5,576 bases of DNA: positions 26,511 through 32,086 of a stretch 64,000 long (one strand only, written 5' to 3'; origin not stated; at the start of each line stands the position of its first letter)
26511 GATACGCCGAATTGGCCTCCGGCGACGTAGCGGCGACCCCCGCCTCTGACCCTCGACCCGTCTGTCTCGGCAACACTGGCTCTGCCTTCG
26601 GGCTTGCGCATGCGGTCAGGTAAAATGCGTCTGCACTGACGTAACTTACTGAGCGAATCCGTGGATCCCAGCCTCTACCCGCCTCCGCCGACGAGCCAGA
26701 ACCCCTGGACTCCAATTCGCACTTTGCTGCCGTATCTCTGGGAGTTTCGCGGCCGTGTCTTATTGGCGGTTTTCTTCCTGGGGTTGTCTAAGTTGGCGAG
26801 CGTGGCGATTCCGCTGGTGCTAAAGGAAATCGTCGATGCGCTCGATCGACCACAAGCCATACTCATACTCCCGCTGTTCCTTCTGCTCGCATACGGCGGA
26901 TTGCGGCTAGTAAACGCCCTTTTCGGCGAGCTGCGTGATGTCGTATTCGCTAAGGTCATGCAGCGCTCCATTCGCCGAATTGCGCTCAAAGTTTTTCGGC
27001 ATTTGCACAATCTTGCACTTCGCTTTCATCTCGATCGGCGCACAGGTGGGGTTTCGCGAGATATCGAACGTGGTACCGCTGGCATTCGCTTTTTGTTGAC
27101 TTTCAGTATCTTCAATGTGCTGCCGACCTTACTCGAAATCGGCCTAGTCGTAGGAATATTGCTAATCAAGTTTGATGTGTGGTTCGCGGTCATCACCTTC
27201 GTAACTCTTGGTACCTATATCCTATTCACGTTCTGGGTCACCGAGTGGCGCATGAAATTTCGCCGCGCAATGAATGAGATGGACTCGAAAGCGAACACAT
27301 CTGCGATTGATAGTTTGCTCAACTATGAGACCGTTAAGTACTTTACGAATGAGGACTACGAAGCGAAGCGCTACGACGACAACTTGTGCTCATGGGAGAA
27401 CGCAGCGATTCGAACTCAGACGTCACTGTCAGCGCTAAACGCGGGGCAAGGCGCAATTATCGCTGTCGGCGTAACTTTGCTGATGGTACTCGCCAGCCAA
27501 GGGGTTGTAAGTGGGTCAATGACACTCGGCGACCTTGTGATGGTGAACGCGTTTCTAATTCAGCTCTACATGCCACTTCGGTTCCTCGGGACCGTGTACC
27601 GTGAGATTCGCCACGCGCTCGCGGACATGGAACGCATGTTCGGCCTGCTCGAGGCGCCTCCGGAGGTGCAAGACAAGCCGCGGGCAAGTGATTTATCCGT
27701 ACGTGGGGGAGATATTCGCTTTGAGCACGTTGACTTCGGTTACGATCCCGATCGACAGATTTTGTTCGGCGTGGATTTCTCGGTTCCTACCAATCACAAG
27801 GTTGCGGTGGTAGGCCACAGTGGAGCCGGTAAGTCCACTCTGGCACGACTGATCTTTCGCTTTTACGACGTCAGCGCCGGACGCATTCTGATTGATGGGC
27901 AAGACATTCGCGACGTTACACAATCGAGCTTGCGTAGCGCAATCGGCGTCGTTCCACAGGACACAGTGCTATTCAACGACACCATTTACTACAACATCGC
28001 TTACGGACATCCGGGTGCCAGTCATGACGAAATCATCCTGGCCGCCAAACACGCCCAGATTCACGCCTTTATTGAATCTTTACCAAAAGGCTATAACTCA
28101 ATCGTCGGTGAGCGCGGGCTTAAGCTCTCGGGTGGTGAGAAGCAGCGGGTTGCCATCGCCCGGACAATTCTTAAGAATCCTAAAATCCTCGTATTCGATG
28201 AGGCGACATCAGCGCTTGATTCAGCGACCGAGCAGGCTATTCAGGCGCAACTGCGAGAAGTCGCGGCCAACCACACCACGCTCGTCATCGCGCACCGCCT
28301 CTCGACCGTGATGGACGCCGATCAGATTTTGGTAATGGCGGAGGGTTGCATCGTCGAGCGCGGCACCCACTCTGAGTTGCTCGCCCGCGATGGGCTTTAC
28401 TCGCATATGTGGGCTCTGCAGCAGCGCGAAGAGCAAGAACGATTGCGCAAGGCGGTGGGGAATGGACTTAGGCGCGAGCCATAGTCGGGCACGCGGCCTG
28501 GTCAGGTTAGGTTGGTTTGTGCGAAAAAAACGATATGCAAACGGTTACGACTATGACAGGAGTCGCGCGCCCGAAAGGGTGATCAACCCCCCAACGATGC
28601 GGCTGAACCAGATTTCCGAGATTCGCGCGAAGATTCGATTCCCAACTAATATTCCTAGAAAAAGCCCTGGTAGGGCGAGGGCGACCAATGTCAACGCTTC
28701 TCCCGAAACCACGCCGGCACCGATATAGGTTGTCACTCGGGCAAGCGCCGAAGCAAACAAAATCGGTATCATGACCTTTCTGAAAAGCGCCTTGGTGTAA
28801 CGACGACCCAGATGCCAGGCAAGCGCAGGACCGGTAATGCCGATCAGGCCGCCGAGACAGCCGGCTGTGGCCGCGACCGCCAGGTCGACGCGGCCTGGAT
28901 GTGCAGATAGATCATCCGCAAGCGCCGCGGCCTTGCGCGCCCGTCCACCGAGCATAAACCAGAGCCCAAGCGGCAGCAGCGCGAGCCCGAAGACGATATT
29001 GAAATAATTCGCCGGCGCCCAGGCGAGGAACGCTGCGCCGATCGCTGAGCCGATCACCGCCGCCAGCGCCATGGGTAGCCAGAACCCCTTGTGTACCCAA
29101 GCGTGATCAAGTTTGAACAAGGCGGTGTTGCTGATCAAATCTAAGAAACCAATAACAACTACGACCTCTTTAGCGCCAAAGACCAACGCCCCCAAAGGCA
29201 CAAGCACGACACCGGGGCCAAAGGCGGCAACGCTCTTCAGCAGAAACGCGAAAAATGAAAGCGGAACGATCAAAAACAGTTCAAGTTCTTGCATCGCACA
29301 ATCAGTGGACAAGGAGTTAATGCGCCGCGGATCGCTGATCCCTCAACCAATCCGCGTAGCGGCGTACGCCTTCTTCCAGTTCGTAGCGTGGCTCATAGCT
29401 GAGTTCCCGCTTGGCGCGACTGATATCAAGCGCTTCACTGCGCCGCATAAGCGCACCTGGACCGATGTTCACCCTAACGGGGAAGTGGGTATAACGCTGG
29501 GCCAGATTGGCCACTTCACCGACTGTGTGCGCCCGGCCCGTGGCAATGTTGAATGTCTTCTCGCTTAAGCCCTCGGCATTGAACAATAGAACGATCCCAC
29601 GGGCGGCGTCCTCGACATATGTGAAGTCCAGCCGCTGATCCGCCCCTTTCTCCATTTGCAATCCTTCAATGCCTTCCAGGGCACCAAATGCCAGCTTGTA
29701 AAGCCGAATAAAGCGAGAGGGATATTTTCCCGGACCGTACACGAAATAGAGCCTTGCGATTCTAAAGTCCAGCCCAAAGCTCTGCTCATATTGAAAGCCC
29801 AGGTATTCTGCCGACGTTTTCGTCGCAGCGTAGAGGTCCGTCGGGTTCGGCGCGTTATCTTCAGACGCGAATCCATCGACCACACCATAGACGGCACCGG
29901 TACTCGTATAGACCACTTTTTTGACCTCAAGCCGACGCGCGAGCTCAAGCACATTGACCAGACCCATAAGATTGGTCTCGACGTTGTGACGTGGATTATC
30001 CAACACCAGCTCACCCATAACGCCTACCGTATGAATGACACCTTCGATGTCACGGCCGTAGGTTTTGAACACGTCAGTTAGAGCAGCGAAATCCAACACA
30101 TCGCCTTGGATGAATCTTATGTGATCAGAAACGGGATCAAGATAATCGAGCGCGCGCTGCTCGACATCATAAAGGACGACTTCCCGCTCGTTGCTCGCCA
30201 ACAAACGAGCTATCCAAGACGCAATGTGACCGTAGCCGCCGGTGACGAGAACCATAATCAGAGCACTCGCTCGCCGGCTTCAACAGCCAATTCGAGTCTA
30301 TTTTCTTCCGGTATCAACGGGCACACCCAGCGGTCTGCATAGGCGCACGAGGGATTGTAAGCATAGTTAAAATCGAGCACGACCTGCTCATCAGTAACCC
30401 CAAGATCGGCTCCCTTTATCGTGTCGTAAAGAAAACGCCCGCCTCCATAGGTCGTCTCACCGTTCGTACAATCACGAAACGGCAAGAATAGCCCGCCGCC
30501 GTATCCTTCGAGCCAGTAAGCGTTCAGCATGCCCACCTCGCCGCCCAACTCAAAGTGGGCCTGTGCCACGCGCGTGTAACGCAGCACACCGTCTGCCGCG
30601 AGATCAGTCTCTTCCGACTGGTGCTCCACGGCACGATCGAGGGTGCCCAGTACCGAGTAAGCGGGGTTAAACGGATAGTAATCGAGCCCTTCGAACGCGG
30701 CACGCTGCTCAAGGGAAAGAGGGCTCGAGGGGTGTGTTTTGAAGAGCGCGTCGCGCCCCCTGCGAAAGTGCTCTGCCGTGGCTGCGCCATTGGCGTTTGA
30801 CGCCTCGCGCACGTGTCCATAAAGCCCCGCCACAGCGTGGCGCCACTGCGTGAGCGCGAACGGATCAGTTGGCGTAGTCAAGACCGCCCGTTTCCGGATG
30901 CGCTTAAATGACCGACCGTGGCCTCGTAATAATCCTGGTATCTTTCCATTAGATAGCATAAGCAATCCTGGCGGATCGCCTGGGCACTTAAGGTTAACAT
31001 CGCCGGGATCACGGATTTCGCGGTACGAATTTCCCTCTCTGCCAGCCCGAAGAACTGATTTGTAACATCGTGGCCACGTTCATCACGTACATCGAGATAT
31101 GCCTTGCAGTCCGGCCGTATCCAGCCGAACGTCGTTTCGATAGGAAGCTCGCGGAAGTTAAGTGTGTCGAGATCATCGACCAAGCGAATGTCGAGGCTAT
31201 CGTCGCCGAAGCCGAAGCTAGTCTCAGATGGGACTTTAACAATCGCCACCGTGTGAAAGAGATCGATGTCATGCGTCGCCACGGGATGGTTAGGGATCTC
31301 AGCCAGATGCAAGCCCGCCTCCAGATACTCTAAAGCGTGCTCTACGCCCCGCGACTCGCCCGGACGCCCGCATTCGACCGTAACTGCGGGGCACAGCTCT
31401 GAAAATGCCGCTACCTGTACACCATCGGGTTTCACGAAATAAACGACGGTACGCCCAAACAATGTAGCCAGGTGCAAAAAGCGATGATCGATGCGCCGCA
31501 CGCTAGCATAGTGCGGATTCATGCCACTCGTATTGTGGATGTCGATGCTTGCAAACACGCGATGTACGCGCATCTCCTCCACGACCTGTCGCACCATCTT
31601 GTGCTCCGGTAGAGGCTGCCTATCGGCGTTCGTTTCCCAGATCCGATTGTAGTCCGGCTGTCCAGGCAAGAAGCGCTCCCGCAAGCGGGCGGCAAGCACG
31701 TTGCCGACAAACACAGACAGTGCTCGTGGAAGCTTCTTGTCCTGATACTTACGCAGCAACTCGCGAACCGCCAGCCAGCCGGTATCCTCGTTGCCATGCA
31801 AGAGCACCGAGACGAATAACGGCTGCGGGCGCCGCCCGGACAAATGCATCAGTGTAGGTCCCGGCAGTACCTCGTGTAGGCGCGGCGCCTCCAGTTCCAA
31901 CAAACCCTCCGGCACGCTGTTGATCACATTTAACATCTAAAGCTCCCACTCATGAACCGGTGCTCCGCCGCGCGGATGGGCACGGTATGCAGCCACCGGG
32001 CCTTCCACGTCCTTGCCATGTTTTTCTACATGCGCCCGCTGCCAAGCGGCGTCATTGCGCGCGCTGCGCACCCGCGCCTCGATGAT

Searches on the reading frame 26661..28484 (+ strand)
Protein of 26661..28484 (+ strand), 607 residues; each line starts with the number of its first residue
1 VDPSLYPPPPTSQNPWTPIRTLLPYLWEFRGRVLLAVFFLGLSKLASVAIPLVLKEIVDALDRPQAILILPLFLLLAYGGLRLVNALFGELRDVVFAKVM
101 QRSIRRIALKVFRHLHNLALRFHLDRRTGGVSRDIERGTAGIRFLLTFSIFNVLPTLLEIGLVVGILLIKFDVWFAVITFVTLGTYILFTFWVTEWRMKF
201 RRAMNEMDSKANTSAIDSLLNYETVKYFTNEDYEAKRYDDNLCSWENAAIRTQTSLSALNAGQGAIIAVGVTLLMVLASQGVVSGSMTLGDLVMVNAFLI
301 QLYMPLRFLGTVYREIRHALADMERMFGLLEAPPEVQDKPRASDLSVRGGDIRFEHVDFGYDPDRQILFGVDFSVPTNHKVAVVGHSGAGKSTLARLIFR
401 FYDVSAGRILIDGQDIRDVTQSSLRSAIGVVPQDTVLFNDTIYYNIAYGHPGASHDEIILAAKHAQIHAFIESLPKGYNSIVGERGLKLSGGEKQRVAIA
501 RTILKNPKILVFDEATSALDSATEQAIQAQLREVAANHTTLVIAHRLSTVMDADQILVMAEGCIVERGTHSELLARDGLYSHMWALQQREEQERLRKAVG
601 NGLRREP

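Call 101: search_protein_families(library=pfam, proteins=[window:26661-28484:+], max_evalue=1e-8)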
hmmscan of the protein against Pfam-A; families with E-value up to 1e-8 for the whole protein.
window:26661-28484:+ (607 aa): 2 families
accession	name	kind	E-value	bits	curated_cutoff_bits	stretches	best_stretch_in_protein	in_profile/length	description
PF00664.28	ABC_membrane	-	4.1e-41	141.9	28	1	34-306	2-274/274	ABC transporter transmembrane region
PF00005.33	ABC_tran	-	8.9e-33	114.2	25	1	370-517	3-137/137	ABC transporter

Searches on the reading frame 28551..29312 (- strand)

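Call 101: search_protein_families(library=pfam, proteins=[window:28551-29312:-], max_evalue=1e-8)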
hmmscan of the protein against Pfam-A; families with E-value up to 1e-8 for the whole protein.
window:28551-29312:- (253 aa): 1 family
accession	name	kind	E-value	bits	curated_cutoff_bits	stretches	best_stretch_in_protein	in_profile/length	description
PF01925.25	TauE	-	2.4e-20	73.6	32.6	1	17-251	3-237/237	Sulfite exporter TauE/SafE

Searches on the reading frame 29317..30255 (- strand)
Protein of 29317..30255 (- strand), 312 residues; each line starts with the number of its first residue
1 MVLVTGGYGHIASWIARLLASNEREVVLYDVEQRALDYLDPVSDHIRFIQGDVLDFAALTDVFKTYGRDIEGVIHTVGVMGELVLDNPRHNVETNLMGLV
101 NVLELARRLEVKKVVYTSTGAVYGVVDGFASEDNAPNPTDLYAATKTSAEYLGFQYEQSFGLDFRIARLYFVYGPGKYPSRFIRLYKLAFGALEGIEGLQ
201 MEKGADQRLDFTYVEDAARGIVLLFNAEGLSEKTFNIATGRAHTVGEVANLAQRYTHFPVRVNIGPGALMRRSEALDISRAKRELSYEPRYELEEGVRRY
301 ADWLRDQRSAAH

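Call 101: search_protein_families(library=pfam, proteins=[window:29317-30255:-], max_evalue=1e-8)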
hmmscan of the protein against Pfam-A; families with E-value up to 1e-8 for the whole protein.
window:29317-30255:- (312 aa): 4 families
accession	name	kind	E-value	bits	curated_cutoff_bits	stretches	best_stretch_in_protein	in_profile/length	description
PF01370.27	Epimerase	-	5.9e-37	127.8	20.9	1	2-238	1-240/240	NAD dependent epimerase/dehydratase family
PF16363.11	GDP_Man_Dehyd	-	1.2e-33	117.4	27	1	3-299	1-331/332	GDP-mannose 4,6 dehydratase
PF01073.25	3Beta_HSD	-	4.4e-13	49.3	22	1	3-158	1-162/280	3-beta hydroxysteroid dehydrogenase/isomerase family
PF02719.21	Polysacc_synt_2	-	2.9e-10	40.2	20.2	1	2-159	1-155/293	Polysaccharide biosynthesis protein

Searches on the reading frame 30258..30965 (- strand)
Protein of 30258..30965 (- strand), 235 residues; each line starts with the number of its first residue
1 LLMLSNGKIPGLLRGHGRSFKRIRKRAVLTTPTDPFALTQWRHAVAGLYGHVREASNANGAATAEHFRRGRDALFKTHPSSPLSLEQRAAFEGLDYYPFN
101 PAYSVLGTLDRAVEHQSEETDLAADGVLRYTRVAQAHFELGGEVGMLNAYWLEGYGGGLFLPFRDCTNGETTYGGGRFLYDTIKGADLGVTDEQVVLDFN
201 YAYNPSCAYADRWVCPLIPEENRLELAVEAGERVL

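Call 101: search_protein_families(library=pfam, proteins=[window:30258-30965:-], max_evalue=1e-8)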
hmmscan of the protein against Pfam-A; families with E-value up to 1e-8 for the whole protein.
window:30258-30965:- (235 aa): 1 family
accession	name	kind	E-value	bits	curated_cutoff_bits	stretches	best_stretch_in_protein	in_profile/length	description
PF07920.16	DUF1684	-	1.8e-43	148.6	25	1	90-233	2-139/139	Protein of unknown function (DUF1684)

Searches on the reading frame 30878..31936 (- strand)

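Call 101: search_protein_families(library=pfam, proteins=[window:30878-31936:-], max_evalue=1e-8)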
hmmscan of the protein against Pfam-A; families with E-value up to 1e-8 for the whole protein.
window:30878-31936:- (352 aa): 1 family
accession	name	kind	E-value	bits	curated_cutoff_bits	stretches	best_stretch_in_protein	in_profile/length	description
PF24827.1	AstE_AspA_cat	-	3.5e-10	40.2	25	1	46-191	11-169/192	Succinylglutamate desuccinylase/Aspartoacylase catalytic domain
